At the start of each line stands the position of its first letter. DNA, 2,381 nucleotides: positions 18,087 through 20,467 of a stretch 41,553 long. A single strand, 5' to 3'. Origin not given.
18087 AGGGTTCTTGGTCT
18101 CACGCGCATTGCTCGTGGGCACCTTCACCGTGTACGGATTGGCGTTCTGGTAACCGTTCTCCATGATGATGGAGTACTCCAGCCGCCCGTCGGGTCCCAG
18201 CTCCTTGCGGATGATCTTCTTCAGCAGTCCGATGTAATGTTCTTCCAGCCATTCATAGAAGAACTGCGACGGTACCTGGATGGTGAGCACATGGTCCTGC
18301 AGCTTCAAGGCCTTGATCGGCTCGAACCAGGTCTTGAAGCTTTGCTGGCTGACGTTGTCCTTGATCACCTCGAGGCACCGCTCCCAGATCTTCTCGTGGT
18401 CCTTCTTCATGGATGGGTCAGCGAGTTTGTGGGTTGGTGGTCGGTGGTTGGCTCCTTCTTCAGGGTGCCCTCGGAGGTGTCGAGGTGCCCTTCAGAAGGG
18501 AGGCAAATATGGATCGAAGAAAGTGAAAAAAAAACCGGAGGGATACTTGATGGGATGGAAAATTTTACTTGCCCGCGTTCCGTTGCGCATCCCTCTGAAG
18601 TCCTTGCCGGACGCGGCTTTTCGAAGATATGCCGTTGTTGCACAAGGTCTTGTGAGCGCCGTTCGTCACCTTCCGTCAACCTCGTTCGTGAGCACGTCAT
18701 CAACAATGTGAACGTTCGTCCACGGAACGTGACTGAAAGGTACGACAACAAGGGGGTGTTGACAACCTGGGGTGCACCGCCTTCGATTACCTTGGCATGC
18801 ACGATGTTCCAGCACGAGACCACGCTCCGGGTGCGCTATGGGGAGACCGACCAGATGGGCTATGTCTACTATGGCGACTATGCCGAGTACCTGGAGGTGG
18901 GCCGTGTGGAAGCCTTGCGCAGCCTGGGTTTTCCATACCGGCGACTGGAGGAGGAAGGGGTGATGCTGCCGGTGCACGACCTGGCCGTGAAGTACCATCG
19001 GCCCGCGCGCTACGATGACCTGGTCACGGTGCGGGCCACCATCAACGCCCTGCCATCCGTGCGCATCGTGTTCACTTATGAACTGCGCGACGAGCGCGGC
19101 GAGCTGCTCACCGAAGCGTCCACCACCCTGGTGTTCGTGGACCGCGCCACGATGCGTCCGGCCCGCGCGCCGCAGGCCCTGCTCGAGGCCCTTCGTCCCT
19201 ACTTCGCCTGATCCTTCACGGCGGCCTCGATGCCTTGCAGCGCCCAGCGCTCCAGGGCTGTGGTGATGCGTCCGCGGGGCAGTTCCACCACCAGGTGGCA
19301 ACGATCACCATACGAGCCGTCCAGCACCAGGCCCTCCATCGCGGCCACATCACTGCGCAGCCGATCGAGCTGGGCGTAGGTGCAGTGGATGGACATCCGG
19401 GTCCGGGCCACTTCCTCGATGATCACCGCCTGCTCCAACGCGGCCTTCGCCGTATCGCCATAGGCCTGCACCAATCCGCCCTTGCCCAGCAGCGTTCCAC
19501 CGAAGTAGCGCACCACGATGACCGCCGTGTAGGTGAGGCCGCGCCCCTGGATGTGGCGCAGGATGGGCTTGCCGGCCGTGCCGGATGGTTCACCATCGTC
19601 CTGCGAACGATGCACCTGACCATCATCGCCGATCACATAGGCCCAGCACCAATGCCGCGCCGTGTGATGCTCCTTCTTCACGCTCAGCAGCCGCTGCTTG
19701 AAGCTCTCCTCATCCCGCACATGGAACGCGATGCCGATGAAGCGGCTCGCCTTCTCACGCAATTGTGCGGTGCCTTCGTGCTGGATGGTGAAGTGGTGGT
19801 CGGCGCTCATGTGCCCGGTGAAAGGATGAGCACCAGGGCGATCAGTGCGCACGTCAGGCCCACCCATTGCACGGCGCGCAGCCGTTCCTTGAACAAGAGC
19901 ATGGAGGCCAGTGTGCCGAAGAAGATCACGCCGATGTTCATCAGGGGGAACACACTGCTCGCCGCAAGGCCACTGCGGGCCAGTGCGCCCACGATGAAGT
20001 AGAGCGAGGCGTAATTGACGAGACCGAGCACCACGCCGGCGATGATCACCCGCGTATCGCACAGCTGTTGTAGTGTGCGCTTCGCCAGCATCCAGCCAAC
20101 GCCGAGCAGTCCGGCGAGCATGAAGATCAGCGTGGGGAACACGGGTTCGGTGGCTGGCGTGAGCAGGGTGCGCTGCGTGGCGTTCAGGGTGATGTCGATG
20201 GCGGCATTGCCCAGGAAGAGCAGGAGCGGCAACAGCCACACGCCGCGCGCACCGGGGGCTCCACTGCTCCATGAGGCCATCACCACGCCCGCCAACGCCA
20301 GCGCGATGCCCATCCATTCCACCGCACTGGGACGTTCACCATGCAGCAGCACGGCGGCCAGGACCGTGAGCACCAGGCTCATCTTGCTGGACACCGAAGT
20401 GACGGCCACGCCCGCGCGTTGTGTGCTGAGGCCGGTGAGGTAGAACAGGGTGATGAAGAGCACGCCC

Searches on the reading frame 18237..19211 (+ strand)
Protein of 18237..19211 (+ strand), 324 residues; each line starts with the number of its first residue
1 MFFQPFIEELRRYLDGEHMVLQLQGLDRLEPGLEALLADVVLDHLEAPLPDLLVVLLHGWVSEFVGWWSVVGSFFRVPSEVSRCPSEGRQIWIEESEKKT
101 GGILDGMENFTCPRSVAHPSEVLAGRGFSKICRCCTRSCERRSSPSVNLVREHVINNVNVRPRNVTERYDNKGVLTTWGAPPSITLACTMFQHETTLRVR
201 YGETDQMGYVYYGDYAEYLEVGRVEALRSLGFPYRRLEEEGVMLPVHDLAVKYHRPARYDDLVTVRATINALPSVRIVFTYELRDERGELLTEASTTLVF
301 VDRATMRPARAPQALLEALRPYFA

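Call 86: search_protein_families(library=pfam, proteins=[window:18237-19211:+], max_evalue=0.00001)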
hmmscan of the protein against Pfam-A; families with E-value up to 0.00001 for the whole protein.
window:18237-19211:+ (324 aa): 3 families
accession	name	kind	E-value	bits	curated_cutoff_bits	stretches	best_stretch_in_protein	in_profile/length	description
PF03061.28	4HBT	-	1.1e-14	55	20.6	1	207-290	1-77/79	Thioesterase superfamily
PF13279.12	4HBT_2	-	2.1e-14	54.4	25.5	1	199-319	1-122/122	Thioesterase-like superfamily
PF01643.23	Acyl-ACP_TE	-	5.4e-07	29.8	23.7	1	193-316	4-128/131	Acyl-ACP thioesterase N-terminal domain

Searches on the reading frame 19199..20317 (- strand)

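Call 86: search_protein_families(library=pfam, proteins=[window:19199-20317:-], max_evalue=0.00001)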
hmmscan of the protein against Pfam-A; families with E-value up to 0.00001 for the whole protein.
window:19199-20317:- (372 aa): 1 family
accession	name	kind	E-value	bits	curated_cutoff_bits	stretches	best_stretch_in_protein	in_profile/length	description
PF01205.25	UPF0029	-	1.4e-35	122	27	1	189-294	1-107/107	Uncharacterized protein family UPF0029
